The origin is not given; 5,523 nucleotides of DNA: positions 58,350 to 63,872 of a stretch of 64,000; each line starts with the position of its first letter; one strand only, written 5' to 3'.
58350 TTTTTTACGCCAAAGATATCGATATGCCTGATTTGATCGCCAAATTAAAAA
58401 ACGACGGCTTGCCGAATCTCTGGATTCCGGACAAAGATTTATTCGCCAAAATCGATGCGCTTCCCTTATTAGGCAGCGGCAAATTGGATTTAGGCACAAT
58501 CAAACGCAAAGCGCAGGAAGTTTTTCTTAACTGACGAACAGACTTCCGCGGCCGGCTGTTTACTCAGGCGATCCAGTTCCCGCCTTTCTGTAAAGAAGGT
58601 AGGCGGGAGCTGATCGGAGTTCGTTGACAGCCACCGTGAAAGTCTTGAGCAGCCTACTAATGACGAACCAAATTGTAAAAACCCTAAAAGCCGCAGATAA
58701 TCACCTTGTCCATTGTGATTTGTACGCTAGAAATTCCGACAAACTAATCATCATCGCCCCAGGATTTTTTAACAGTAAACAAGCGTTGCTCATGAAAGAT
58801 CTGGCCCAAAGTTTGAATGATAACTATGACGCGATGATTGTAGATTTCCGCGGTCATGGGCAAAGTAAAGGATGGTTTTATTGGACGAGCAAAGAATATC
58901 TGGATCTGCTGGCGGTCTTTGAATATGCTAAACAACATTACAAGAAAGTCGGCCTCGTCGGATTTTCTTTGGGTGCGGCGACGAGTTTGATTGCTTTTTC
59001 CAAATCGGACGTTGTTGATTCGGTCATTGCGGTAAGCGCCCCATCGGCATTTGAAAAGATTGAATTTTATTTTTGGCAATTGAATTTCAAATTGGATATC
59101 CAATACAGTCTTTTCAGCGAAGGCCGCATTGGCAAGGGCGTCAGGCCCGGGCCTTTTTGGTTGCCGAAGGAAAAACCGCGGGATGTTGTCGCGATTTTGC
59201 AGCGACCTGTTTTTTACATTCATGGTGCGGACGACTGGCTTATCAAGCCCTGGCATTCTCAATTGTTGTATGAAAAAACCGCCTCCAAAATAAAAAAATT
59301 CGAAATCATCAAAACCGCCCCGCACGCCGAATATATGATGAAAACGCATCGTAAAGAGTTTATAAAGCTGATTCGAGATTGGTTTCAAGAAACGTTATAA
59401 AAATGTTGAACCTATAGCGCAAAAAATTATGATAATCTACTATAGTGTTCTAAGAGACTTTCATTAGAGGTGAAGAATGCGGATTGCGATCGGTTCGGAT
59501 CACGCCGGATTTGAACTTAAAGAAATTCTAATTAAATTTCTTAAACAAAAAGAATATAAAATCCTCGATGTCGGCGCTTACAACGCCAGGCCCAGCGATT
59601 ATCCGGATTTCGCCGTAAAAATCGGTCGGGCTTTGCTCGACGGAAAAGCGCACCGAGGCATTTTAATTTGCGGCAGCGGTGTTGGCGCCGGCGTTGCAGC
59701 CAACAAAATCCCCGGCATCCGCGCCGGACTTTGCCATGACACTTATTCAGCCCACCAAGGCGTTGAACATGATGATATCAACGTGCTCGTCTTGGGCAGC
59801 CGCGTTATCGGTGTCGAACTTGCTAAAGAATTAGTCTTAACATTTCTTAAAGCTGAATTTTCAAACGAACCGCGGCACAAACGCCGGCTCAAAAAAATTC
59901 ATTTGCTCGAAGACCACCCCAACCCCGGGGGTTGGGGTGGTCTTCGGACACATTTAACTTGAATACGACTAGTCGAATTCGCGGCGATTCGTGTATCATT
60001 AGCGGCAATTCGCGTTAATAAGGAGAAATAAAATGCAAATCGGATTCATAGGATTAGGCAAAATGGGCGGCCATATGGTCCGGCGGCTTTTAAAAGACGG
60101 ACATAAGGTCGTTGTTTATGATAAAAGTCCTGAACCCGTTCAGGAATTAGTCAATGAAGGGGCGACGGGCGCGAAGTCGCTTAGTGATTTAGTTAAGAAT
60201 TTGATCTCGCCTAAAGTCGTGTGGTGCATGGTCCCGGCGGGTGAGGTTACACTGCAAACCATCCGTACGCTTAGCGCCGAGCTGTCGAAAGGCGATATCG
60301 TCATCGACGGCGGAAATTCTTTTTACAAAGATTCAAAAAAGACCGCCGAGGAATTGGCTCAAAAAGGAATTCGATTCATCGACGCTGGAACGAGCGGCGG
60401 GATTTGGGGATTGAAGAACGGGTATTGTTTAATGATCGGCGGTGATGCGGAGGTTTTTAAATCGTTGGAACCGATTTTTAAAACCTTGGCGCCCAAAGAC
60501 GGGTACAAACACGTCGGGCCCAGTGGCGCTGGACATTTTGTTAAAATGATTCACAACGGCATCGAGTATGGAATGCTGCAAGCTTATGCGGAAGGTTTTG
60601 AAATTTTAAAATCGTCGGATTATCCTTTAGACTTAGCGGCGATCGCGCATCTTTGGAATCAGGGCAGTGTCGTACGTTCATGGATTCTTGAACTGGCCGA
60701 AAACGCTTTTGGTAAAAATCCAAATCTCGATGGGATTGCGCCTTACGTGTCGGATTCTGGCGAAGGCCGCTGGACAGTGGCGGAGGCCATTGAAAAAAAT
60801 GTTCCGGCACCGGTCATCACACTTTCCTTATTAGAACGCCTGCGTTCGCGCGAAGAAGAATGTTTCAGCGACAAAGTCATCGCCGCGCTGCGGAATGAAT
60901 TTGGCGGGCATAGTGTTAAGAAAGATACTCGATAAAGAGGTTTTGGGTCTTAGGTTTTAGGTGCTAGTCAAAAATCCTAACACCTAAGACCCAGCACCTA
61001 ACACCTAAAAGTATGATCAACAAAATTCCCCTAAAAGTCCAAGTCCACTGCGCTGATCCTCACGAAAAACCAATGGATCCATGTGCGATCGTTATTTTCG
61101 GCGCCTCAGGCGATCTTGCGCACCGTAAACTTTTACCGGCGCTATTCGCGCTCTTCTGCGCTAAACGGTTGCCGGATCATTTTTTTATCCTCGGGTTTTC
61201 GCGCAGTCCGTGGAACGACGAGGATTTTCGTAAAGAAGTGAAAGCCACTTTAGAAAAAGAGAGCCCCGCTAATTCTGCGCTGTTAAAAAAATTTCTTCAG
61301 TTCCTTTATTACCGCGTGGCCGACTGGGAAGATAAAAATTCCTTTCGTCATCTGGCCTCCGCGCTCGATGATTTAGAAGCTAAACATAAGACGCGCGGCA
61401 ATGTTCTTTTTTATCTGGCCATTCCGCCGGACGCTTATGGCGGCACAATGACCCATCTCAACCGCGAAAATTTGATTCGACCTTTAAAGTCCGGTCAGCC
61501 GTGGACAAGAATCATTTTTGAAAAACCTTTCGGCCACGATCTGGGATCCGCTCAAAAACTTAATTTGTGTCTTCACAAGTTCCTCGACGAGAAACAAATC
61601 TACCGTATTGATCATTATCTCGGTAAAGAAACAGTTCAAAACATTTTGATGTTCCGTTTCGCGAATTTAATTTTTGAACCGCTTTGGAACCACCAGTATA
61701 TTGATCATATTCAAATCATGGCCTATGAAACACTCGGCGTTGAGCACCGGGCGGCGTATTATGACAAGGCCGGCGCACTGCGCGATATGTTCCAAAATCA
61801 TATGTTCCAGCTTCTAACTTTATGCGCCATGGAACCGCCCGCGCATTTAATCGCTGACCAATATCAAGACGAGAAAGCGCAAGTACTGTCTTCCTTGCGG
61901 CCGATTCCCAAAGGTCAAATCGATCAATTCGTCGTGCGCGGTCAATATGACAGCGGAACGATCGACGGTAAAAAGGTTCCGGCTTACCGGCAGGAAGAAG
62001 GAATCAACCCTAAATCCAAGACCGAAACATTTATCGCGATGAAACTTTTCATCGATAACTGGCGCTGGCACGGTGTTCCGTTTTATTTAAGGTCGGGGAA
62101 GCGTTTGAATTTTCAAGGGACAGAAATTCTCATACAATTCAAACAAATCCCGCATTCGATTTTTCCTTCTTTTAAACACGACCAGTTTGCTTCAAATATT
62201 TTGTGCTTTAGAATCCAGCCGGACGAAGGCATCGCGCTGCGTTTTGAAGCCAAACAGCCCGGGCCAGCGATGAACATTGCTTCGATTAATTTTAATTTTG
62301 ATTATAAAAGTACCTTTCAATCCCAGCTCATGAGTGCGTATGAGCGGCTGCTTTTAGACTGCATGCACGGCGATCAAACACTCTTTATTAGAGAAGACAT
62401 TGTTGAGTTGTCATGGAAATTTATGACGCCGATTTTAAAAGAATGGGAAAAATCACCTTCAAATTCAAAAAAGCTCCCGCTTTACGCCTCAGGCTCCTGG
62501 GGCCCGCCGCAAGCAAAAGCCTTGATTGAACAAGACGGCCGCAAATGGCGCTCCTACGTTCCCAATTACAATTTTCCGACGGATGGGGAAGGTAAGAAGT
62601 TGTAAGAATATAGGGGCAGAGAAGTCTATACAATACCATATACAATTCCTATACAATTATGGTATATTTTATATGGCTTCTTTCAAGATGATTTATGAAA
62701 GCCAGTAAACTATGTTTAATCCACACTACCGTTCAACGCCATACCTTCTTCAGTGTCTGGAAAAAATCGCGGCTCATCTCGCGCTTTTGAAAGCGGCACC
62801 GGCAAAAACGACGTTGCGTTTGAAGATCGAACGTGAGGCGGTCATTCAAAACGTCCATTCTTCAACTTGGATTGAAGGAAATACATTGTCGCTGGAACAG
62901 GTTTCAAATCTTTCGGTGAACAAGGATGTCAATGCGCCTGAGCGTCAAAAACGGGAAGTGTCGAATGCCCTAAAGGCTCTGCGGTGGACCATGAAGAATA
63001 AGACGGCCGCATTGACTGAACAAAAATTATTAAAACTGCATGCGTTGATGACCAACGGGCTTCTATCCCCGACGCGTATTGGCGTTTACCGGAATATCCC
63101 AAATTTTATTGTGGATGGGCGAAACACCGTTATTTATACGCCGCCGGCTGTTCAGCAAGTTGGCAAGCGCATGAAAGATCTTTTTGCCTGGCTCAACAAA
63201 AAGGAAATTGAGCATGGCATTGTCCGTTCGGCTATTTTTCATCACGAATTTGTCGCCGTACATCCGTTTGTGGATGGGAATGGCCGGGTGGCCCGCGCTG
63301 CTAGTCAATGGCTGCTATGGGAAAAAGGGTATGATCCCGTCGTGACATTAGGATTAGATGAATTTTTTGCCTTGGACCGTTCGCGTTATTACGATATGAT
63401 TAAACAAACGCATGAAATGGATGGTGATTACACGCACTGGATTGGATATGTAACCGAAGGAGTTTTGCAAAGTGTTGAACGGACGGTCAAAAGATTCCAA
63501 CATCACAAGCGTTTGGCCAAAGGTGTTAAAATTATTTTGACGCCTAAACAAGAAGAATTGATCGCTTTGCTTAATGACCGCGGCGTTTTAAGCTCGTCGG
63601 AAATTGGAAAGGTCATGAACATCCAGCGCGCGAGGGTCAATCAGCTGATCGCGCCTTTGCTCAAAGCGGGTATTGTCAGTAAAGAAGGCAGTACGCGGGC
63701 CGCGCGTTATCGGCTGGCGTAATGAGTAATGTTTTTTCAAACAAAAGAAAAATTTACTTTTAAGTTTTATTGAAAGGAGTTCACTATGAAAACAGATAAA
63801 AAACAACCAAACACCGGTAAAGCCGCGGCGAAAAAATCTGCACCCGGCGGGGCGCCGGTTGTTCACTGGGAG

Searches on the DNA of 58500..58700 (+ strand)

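Call 34: search_rna_families(source=window, start=58500, end=58700, threshold=evalue, max_evalue=10)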
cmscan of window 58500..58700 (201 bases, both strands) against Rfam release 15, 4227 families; matches with E-value up to 10: 5.
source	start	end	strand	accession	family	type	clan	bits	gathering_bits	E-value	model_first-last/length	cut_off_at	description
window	58549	58614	+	RF02450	ncr1175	Gene; sRNA;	-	15.9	60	1.2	1-110/110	no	Bacillus sRNA ncr1175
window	58569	58616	+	RF03689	mir-5892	Gene; miRNA;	-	15.8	82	1.5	21-69/90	no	mir-5892 microRNA precursor family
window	58574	58612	+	RF04240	mir-4716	Gene; miRNA;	-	14.9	76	1.8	1-84/84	no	mir-4716 microRNA precursor family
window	58569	58616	+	RF03734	mir-4773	Gene; miRNA;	-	13.4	100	9.2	1-78/78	no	mir-4773 microRNA precursor family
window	58528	58561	+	RF00277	SNORD49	Gene; snRNA; snoRNA; CD-box;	CL00062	9.6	37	5.4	43-71/71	no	Small nucleolar RNA SNORD49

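Call 64: search_dna_similar(query=window:58535-58668:+, collection=plasmids, mode=distant, max_evalue=0.01, max_rows=10)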
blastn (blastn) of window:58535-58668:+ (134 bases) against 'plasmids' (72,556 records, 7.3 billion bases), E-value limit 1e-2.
No match.

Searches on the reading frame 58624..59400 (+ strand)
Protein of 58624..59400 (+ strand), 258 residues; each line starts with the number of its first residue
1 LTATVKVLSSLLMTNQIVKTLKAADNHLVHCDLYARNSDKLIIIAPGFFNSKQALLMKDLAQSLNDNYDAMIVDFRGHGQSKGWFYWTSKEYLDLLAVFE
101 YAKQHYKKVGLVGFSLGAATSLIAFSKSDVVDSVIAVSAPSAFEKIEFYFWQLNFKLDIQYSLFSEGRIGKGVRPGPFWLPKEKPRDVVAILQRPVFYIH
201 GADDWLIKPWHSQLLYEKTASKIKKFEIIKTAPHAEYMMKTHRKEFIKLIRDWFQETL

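Call 10: search_protein_families(library=pfam, proteins=[window:58624-59400:+])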
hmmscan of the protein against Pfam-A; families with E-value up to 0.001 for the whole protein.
window:58624-59400:+ (258 aa): 6 families
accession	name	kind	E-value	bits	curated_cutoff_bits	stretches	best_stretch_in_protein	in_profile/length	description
PF00561.26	Abhydrolase_1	-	1.9e-15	57.6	25.8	1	41-146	2-111/245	alpha/beta hydrolase fold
PF12146.15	Hydrolase_4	-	1.3e-13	51.2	27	2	38-141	3-110/239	Serine aminopeptidase, S33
PF12697.13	Abhydrolase_6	-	1.1e-08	36.5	26.3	1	42-203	1-155/217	Alpha/beta hydrolase family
PF02129.25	Peptidase_S15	-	6.5e-08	33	23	1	66-144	50-133/262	X-Pro dipeptidyl-peptidase (S15 family)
PF03959.19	FSH1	-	2.2e-05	24.7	21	1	69-224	62-190/211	Serine hydrolase (FSH1)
PF00326.27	Peptidase_S9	-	0.00055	19.9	22.6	0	66-257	13-209/213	Prolyl oligopeptidase family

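Call 36: find_homologous_proteins(query=window:58660-59400:+, max_evalue=1e-20)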
Query window:58660-59400:+ (246 aa): 516 proteins with E <= 1e-20 among 1005 candidates; the best 120 are listed.
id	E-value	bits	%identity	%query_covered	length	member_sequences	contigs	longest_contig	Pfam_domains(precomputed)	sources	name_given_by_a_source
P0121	4.3e-164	562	100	100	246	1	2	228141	PF02129.25,PF03959.20,PF12697.14,PF00561.27,PF12146.16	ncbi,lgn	-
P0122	4.7e-123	427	74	100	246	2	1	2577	PF02129.25,PF12697.14,PF00561.27,PF12146.16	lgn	-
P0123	4.3e-117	408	70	100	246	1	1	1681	PF02129.25,PF12697.14,PF00561.27,PF12146.16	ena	-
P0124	7.6e-117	407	69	100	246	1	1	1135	PF02129.25,PF12697.14,PF00561.27,PF12146.16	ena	-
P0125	2.4e-115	402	70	100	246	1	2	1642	PF02129.25,PF12697.14,PF00561.27,PF12146.16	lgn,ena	-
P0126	4.2e-113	395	68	100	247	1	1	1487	PF02129.25,PF12697.14,PF00561.27,PF12146.16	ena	-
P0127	1.1e-110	387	65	100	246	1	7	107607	PF02129.25,PF12697.14,PF00561.27,PF12146.16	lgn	-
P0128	4.0e-97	342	60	98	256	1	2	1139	PF02129.25,PF00326.28,PF12697.14,PF01738.25,PF00561.27,PF12146.16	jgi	jgi:uncharacterized protein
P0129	9.0e-96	338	62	97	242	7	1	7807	PF02129.25,PF00326.28,PF03959.20,PF12697.14,PF01738.25,PF00561.27,PF12146.16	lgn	-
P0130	2.9e-95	336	60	100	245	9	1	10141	PF02129.25,PF03959.20,PF12697.14,PF01738.25,PF00561.27,PF12146.16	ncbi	-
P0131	1.4e-94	334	60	98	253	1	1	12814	PF02129.25,PF12697.14,PF00561.27,PF12146.16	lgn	-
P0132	2.6e-94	333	58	100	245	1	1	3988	PF02129.25,PF12697.14,PF00561.27,PF12146.16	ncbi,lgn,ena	-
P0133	3.0e-94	333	58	100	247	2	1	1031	PF02129.25,PF00326.28,PF03959.20,PF12697.14,PF01738.25,PF00561.27,PF12146.16,PF20434.6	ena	-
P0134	3.6e-94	333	59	100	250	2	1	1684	PF02129.25,PF03959.20,PF12697.14,PF01738.25,PF00561.27,PF12146.16,PF20434.6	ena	-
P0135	5.0e-94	332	59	100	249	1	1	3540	PF02129.25,PF03959.20,PF12697.14,PF01738.25,PF00561.27,PF12146.16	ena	-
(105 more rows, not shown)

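Call 37: find_encoding_contigs(protein=P0122, flank=10000, max_places=3)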
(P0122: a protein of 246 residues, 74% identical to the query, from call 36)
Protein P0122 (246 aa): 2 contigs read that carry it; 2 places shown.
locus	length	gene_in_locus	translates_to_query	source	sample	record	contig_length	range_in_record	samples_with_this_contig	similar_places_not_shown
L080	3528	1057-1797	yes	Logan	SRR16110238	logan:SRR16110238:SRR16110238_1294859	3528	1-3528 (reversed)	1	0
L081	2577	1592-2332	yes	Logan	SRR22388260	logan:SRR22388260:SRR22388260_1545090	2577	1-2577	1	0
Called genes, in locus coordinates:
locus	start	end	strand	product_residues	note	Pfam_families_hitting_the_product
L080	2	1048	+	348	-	?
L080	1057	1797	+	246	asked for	PF02129:Peptidase_S15 (weak), PF12146:Hydrolase_4 (weak), PF00561:Abhydrolase_1, PF12697:Abhydrolase_6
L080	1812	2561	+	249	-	PF14602:Hexapep_2 (faint), PF00132:Hexapep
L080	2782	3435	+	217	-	PF00072:Response_reg, PF08281:Sigma70_r4_2, PF00196:GerE, PF13384:HTH_23 (faint)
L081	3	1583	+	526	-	?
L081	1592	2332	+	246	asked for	PF02129:Peptidase_S15 (weak), PF12146:Hydrolase_4 (weak), PF00561:Abhydrolase_1, PF12697:Abhydrolase_6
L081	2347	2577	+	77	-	?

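Call 38: find_encoding_contigs(protein=P0127, flank=10000, max_places=3)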
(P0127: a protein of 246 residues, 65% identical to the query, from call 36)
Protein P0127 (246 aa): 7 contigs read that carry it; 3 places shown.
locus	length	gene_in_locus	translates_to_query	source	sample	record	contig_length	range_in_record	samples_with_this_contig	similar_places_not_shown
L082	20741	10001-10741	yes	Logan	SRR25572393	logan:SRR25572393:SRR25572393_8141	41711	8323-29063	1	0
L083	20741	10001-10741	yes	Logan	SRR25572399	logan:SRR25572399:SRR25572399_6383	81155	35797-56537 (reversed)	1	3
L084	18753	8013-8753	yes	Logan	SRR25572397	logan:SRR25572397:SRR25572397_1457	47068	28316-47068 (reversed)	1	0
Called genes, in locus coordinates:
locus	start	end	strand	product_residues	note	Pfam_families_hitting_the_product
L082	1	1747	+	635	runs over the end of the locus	PF00005:ABC_tran, PF02367:TsaE (faint), PF02463:SMC_N (faint), PF13191:AAA_16 (faint), PF13555:AAA_29 (faint), PF12848:ABC_tran_Xtn, PF00005:ABC_tran, PF16326:ABC_tran_CTD, +6 more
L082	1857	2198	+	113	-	PF20393:Pro_CA_2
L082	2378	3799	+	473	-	-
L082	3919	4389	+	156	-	PF22381:Staph_reg_Sar_Rot (weak), PF01047:MarR, PF12802:MarR_2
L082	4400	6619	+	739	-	PF10101:DUF2339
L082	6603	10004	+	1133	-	PF05977:MFS_3, PF07690:MFS_1, PF01553:Acyltransferase, PF00501:AMP-binding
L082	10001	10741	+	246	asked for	PF00561:Abhydrolase_1, PF12146:Hydrolase_4 (weak), PF12697:Abhydrolase_6, PF02129:Peptidase_S15 (faint)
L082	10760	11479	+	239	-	PF00132:Hexapep, PF14602:Hexapep_2 (weak)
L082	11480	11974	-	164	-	PF04403:PqiA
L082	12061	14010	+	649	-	PF07715:Plug, PF00593:TonB_dep_Rec_b-barrel, PF14905:OMP_b-brl_3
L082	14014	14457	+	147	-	PF13689:DUF4154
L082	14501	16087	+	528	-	PF17152:CHASE8, PF07730:HisKA_3, PF02518:HATPase_c, PF00072:Response_reg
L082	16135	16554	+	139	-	PF00072:Response_reg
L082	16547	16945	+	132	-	PF00072:Response_reg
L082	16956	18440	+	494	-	PF00154:RecA_N (faint), PF01695:IstB_IS21 (faint), PF03796:DnaB_C (faint), PF06745:ATPase, PF13481:AAA_25 (weak), PF07088:GvpD_P-loop, PF13481:AAA_25, PF06745:ATPase, +16 more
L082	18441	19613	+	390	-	PF00512:HisKA, PF02518:HATPase_c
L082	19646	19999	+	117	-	-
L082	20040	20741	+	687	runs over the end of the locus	PF07715:Plug, PF00593:TonB_dep_Rec_b-barrel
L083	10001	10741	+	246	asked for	PF00561:Abhydrolase_1, PF12146:Hydrolase_4 (weak), PF12697:Abhydrolase_6, PF02129:Peptidase_S15 (faint)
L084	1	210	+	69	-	?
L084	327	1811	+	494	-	-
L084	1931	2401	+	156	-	PF22381:Staph_reg_Sar_Rot (weak), PF01047:MarR, PF12802:MarR_2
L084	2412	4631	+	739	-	PF10101:DUF2339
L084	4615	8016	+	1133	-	PF05977:MFS_3, PF07690:MFS_1, PF01553:Acyltransferase, PF00501:AMP-binding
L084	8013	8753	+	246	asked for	PF00561:Abhydrolase_1, PF12146:Hydrolase_4 (weak), PF12697:Abhydrolase_6, PF02129:Peptidase_S15 (faint)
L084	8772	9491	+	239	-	PF00132:Hexapep, PF14602:Hexapep_2 (weak)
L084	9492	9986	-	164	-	PF04403:PqiA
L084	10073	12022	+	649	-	PF07715:Plug, PF00593:TonB_dep_Rec_b-barrel, PF14905:OMP_b-brl_3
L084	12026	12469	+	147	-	PF13689:DUF4154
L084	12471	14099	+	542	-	PF17152:CHASE8, PF07730:HisKA_3, PF02518:HATPase_c, PF00072:Response_reg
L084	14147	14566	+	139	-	PF00072:Response_reg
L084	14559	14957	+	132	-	PF00072:Response_reg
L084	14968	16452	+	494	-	PF00154:RecA_N (faint), PF01695:IstB_IS21 (faint), PF03796:DnaB_C (faint), PF06745:ATPase, PF13481:AAA_25 (weak), PF07088:GvpD_P-loop, PF13481:AAA_25, PF06745:ATPase, +16 more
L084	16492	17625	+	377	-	PF00512:HisKA, PF02518:HATPase_c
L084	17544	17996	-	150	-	-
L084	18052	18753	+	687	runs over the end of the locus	PF07715:Plug, PF00593:TonB_dep_Rec_b-barrel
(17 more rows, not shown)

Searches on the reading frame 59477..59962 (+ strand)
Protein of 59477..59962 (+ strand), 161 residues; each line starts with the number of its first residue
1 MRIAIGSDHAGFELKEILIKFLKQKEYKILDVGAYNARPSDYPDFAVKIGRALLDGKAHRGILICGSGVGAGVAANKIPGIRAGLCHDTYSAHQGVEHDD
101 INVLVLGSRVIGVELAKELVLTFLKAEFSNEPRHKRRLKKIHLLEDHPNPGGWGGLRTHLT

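Call 10: search_protein_families(library=pfam, proteins=[window:59477-59962:+])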
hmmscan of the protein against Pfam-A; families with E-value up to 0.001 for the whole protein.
window:59477-59962:+ (161 aa): 1 family
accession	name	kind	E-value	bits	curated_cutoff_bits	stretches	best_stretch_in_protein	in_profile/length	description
PF02502.23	LacAB_rpiB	-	2.2e-53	180.4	24.7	1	3-141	1-138/138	Ribose/Galactose Isomerase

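Call 23: find_encoding_contigs(protein=window:59477-59962:+, flank=10000, max_places=10)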
Protein window:59477-59962:+ (161 aa): no gene with exactly this product is on record in the collection.

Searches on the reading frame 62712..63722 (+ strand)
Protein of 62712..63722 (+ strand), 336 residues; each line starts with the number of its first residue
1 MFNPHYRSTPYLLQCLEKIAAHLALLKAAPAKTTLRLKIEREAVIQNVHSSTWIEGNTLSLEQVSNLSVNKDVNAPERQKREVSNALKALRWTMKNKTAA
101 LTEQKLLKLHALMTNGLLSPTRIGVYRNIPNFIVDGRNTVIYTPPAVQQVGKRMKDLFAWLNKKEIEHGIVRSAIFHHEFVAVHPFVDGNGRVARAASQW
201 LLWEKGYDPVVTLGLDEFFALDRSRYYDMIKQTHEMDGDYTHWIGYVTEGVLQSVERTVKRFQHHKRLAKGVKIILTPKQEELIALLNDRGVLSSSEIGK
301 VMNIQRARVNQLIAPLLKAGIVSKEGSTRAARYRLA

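Call 47: find_encoding_contigs(protein=window:62712-63722:+, flank=10000, max_places=6)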
Protein window:62712-63722:+ (336 aa): 1 contig read that carries it; 1 place shown.
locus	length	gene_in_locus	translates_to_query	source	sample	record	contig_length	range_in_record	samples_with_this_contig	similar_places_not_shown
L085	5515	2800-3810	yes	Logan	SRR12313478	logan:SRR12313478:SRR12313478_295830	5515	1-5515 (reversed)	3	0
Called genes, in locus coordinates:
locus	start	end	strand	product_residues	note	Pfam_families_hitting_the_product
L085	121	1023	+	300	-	PF03446:NAD_binding_2, PF03807:F420_oxidored, PF00393:6PGD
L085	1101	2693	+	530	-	PF00479:G6PD_N, PF02781:G6PD_C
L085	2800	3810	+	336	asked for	PF02661:Fic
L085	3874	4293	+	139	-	PF00903:Glyoxalase, PF18029:Glyoxalase_6 (weak)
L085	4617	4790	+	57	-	PF04945:YHS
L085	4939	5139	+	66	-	-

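Call 61: search_protein_families(library=pfam, max_evalue=0.00001, proteins=[window:62712-63722:+])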
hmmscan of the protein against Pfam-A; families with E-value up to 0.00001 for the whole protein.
window:62712-63722:+ (336 aa): 1 family
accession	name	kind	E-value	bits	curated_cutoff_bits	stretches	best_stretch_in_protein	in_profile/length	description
PF02661.23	Fic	-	2.8e-20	73.4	24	1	101-202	2-93/93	Fic/DOC family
